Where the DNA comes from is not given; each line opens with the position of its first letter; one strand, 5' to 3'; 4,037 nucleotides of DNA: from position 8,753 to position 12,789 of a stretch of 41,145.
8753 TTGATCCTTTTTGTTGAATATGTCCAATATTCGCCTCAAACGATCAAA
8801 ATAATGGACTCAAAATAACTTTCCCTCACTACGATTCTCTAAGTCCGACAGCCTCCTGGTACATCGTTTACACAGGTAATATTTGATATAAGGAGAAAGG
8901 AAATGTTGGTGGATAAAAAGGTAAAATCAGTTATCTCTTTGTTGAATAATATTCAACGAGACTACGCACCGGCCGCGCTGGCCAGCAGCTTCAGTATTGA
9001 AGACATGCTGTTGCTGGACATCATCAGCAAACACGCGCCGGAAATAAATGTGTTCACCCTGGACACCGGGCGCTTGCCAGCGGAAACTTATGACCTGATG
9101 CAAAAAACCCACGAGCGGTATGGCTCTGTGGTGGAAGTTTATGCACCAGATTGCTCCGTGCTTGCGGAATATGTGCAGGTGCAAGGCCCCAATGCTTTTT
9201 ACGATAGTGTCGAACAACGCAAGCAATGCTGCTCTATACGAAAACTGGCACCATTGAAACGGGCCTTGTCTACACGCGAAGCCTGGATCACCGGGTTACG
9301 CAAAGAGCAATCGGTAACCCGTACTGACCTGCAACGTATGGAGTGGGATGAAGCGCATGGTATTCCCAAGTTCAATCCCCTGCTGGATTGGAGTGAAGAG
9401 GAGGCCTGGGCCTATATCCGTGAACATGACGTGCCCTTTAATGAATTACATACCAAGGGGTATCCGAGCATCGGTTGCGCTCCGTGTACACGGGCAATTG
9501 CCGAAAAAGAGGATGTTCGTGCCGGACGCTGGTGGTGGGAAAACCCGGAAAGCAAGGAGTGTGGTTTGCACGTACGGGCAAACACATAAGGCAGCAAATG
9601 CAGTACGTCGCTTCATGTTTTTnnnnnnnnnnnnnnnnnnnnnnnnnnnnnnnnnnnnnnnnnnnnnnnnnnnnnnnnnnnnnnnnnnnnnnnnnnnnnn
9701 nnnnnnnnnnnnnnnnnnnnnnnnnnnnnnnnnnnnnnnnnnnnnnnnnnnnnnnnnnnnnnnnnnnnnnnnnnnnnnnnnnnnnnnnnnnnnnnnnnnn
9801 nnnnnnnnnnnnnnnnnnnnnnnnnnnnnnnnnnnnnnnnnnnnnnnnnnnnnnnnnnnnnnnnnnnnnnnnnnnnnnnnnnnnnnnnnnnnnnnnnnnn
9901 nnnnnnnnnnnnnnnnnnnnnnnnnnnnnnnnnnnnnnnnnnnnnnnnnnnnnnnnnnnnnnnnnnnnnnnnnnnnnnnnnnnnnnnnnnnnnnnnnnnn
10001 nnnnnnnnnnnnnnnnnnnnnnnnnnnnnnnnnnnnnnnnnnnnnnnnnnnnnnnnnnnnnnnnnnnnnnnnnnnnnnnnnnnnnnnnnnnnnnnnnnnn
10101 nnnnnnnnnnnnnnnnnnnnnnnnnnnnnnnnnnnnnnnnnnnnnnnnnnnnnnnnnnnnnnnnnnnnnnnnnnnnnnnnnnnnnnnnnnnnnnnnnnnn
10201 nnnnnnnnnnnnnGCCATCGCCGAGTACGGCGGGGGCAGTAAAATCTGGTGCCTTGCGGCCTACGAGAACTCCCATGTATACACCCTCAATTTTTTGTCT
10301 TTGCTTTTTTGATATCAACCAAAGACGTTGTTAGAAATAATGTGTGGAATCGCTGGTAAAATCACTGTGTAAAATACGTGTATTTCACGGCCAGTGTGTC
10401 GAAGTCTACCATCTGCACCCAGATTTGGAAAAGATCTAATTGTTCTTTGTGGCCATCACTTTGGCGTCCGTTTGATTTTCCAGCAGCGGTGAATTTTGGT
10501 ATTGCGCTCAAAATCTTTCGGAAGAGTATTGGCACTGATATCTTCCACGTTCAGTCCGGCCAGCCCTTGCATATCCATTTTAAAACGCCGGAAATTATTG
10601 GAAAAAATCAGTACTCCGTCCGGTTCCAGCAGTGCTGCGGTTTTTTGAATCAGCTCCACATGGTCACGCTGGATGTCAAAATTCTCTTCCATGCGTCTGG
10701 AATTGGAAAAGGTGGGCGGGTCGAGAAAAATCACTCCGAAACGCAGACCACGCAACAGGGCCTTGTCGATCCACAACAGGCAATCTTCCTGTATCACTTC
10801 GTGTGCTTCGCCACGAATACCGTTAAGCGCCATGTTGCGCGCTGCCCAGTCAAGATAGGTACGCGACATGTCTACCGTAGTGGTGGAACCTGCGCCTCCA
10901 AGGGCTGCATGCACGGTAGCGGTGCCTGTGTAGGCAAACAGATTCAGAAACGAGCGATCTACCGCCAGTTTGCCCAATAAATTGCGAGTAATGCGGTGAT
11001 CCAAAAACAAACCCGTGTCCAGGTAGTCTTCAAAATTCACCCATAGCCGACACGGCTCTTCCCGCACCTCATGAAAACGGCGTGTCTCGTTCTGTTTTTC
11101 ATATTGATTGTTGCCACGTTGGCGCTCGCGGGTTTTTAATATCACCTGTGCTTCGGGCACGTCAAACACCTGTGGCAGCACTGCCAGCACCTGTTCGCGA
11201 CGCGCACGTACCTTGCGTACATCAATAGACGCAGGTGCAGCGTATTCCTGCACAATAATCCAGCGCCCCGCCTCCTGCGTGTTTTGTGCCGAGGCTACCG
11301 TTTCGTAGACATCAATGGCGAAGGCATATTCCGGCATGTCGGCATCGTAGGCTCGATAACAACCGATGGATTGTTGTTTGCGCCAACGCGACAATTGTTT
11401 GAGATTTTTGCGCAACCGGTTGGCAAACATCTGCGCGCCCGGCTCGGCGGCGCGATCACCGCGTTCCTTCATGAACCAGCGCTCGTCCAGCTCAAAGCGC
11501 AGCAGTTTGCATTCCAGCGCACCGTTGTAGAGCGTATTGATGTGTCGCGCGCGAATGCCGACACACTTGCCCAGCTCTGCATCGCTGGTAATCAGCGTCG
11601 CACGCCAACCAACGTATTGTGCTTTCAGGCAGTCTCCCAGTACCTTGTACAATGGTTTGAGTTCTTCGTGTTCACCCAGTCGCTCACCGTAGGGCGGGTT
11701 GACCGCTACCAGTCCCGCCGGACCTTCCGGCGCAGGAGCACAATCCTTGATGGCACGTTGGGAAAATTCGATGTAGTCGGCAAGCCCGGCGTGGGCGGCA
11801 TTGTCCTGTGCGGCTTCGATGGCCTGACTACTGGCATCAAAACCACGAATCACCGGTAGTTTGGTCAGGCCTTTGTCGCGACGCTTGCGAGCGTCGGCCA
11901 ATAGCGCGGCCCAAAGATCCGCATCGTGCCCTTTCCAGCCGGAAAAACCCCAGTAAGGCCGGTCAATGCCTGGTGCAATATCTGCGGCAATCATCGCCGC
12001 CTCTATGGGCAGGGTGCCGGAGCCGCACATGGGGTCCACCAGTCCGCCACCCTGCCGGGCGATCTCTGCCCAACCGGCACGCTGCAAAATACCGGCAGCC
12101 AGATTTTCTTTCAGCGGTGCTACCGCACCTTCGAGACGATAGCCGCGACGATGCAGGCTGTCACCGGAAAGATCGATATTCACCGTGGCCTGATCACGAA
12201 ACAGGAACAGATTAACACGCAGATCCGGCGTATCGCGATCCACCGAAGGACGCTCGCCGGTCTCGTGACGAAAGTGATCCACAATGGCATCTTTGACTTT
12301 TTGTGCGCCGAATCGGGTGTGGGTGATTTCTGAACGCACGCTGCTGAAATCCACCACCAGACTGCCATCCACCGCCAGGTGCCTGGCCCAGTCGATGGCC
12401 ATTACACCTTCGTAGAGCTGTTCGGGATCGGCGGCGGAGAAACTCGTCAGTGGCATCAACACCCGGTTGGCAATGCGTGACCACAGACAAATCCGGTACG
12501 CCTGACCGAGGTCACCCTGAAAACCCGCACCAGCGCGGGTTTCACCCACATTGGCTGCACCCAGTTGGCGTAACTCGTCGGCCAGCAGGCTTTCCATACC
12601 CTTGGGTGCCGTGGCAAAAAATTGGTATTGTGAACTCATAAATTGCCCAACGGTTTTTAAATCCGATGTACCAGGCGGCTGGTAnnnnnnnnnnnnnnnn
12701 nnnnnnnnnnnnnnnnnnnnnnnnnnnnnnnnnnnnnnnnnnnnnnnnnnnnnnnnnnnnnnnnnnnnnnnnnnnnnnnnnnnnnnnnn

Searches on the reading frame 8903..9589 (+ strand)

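Call 52: search_protein_families(library=pfam, proteins=[window:8903-9589:+], max_evalue=0.001)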
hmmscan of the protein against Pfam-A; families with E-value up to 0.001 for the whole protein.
window:8903-9589:+ (228 aa): 1 family
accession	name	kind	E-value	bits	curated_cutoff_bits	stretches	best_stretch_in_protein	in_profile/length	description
PF01507.26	PAPS_reduct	-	1.2e-43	149.6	22.5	1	25-198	3-175/175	Phosphoadenosine phosphosulfate reductase domain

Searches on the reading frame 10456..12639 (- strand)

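Call 52: search_protein_families(library=pfam, proteins=[window:10456-12639:-], max_evalue=0.001)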
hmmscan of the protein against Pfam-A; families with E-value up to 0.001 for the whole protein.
window:10456-12639:- (727 aa): 7 families
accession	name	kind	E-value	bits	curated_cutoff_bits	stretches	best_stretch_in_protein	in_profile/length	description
PF01170.24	UPF0020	-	1.6e-43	149.2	22.3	1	165-379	1-195/197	RMKL-like, methyltransferase domain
PF22020.1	RlmL_1st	-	7.3e-20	71.1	27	1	6-61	1-55/55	RlmL ferredoxin-like domain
PF02926.22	THUMP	-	2e-18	67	20.6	1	69-156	1-84/84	THUMP domain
PF10672.15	Methyltrans_SAM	-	4.7e-14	52.7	27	1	496-679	60-236/286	S-adenosylmethionine-dependent methyltransferase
PF03602.21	Cons_hypoth95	-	1.7e-10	41.3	24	1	553-669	34-148/182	Conserved hypothetical protein 95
PF13847.12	Methyltransf_31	-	6.3e-06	26.4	27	0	264-301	31-66/145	Methyltransferase domain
PF13649.12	Methyltransf_25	-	0.0004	21.4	27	0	265-311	25-68/97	Methyltransferase domain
